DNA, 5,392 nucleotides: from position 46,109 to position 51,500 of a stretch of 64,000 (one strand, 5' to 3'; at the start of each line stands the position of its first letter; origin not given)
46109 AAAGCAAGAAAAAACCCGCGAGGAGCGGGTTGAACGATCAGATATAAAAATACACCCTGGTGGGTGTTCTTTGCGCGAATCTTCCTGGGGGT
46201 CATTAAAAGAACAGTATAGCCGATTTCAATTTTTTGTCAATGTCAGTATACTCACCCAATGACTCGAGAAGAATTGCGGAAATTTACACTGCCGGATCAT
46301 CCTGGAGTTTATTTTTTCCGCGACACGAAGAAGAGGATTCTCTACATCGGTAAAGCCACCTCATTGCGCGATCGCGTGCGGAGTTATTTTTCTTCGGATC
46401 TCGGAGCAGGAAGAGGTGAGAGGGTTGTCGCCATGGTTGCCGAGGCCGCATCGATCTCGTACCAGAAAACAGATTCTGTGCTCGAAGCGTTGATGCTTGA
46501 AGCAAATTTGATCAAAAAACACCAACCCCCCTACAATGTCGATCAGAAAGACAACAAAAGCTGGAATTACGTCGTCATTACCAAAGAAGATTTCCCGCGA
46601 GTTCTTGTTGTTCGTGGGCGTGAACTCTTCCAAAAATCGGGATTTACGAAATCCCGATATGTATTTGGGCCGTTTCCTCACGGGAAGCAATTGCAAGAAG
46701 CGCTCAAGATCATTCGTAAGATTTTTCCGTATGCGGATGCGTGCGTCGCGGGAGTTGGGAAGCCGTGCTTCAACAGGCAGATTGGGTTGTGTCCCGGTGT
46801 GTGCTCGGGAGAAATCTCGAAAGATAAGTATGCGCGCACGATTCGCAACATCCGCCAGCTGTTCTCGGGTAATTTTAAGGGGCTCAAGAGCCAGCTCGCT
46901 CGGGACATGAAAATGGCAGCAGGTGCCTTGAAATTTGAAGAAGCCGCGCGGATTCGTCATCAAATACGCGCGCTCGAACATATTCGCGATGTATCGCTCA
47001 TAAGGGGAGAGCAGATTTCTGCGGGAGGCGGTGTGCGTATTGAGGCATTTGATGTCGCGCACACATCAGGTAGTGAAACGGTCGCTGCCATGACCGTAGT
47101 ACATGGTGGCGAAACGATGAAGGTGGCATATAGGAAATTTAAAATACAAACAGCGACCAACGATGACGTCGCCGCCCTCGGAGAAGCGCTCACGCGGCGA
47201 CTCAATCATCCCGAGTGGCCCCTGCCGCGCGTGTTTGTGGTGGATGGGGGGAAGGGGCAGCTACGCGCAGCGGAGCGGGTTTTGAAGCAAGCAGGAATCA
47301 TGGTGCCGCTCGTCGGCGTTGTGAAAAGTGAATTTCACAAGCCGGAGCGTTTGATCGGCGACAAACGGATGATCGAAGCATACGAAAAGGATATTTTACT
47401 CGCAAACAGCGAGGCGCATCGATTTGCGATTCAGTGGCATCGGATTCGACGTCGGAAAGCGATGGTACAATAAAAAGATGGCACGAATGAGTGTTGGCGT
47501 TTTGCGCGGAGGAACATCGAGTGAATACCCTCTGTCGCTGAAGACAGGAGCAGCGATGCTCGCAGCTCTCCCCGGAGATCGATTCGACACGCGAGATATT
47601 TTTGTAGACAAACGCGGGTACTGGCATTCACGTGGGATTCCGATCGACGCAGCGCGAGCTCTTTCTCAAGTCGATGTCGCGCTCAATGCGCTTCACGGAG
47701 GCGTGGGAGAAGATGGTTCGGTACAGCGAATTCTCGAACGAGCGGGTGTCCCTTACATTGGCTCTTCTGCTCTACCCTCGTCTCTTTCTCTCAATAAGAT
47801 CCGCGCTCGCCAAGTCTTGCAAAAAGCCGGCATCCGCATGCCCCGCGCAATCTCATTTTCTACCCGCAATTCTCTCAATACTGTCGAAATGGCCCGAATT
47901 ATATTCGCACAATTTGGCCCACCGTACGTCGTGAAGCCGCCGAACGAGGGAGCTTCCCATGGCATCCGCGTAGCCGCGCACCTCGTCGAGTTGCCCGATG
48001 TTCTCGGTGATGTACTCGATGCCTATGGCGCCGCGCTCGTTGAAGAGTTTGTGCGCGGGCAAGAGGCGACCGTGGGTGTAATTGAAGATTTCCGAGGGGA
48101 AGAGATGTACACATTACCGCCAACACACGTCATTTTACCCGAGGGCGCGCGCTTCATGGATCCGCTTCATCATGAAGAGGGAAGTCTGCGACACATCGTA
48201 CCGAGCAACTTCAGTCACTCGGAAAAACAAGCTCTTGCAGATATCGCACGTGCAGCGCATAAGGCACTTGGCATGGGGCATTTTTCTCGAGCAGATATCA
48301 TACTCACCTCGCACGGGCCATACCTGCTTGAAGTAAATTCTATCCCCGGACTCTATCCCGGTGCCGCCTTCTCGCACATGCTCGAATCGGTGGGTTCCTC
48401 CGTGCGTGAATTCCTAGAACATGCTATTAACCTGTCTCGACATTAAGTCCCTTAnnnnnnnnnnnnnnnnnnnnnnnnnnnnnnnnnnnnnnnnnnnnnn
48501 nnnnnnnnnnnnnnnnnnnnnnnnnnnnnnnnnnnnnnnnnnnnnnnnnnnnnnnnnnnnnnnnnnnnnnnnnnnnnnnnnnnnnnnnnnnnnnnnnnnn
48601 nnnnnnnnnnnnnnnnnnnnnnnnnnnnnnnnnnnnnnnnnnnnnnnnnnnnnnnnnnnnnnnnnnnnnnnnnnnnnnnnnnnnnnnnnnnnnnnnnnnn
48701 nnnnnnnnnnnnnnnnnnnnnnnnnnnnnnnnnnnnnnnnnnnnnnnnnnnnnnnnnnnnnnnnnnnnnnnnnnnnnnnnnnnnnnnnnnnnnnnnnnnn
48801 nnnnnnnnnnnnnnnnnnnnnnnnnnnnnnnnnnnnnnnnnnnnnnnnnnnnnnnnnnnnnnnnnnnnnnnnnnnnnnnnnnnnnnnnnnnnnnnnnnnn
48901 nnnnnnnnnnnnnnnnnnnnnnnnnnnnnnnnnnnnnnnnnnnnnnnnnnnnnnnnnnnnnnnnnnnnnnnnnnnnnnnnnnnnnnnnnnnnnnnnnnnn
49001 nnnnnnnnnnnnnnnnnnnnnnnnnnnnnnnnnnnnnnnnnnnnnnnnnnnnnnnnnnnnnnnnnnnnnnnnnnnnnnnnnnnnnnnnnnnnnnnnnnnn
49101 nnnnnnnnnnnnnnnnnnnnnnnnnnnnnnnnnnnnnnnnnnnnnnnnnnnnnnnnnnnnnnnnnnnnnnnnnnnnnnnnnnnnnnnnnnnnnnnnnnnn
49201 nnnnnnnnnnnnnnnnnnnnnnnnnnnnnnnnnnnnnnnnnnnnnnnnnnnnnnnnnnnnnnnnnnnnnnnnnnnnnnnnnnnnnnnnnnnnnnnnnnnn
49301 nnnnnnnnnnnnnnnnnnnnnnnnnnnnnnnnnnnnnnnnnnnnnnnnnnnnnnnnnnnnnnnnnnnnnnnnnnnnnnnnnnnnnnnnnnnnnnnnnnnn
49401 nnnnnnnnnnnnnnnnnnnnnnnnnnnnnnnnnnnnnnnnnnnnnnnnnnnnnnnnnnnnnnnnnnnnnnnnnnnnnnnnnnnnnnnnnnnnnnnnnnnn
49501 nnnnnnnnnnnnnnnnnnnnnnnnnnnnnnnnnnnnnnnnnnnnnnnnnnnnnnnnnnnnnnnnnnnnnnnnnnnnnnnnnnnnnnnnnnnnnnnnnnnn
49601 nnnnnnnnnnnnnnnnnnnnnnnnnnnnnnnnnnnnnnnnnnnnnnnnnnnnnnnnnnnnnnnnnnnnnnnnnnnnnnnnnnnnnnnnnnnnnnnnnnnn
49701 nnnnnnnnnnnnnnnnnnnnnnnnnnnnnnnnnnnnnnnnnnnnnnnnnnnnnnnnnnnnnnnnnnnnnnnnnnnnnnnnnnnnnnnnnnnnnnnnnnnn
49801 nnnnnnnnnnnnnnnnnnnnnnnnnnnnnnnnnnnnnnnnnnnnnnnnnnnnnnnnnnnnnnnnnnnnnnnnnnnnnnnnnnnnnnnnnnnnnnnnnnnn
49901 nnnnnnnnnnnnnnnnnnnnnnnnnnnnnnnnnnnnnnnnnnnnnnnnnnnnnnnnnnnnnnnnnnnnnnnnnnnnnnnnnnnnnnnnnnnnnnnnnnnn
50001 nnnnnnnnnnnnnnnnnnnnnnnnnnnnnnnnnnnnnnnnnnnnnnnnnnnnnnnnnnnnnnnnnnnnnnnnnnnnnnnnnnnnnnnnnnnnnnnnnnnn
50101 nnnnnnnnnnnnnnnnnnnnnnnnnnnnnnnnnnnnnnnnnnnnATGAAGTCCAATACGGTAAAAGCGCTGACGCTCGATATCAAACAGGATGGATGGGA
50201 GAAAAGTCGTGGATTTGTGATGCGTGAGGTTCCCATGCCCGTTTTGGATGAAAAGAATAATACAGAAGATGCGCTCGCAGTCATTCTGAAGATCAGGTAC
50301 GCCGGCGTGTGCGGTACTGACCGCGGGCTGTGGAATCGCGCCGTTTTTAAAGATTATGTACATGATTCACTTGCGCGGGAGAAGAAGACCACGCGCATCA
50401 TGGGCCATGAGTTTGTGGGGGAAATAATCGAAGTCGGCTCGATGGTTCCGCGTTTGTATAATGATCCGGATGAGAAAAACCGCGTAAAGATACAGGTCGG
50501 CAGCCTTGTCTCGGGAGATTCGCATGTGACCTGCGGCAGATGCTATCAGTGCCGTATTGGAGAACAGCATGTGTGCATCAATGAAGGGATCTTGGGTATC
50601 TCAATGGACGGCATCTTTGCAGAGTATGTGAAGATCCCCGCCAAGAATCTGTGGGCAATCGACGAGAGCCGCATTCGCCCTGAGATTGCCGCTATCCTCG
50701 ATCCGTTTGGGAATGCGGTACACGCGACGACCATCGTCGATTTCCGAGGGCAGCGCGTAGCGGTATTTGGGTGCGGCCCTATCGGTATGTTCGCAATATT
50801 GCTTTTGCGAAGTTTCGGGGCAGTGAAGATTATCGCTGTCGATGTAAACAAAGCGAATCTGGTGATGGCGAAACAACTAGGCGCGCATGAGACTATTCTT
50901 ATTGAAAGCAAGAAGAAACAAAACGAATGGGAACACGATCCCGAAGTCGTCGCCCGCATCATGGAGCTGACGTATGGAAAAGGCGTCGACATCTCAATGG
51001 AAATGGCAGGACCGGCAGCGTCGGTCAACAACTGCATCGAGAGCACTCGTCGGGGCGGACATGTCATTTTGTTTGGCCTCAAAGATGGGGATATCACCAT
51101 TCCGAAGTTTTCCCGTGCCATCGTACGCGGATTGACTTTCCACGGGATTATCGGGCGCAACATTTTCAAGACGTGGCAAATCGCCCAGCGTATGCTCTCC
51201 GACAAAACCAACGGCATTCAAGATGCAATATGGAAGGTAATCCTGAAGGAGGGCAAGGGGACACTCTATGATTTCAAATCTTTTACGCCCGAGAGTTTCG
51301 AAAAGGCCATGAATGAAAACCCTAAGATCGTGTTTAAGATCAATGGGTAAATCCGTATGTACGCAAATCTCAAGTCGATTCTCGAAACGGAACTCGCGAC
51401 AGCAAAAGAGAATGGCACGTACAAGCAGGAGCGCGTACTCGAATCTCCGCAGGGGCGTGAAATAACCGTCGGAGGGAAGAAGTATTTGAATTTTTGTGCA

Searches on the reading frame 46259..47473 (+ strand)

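Call 89: search_protein_families(library=pfam, proteins=[window:46259-47473:+], max_evalue=0.00001)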
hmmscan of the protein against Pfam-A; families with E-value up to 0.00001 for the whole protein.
window:46259-47473:+ (404 aa): 3 families
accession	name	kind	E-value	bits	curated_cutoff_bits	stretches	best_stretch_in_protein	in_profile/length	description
PF08459.17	UvrC_RNaseH_dom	-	1.2e-31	110.1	22.3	1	260-391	12-159/159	UvrC RNAse H endonuclease domain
PF01541.30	GIY-YIG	-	5.2e-08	33.5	22.6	1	15-93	2-78/78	GIY-YIG catalytic domain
PF02151.25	UVR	-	1.9e-06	27.9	21.5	0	209-241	3-35/36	UvrB/uvrC motif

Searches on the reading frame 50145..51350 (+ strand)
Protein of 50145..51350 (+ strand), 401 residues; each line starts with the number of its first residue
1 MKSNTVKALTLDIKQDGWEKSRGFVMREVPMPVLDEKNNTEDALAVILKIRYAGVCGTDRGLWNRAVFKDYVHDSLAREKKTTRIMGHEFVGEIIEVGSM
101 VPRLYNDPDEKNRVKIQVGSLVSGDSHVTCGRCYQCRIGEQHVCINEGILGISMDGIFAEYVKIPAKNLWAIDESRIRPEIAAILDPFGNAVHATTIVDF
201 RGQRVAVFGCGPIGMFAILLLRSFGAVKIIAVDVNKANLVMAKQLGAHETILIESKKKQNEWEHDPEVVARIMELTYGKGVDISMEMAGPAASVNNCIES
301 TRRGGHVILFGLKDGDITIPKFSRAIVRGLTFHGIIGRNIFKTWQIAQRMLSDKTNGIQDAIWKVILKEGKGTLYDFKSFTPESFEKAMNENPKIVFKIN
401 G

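Call 89: search_protein_families(library=pfam, proteins=[window:50145-51350:+], max_evalue=0.00001)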
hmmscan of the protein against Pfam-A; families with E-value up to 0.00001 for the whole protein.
window:50145-51350:+ (401 aa): 2 families
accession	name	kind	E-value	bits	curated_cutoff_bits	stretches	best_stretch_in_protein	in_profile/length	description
PF00107.32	ADH_zinc_N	-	1.3e-23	83.8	31.8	1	212-350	1-126/129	Zinc-binding dehydrogenase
PF08240.17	ADH_N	-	1.5e-18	67.4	23.5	1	45-173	4-103/104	Alcohol dehydrogenase GroES-like domain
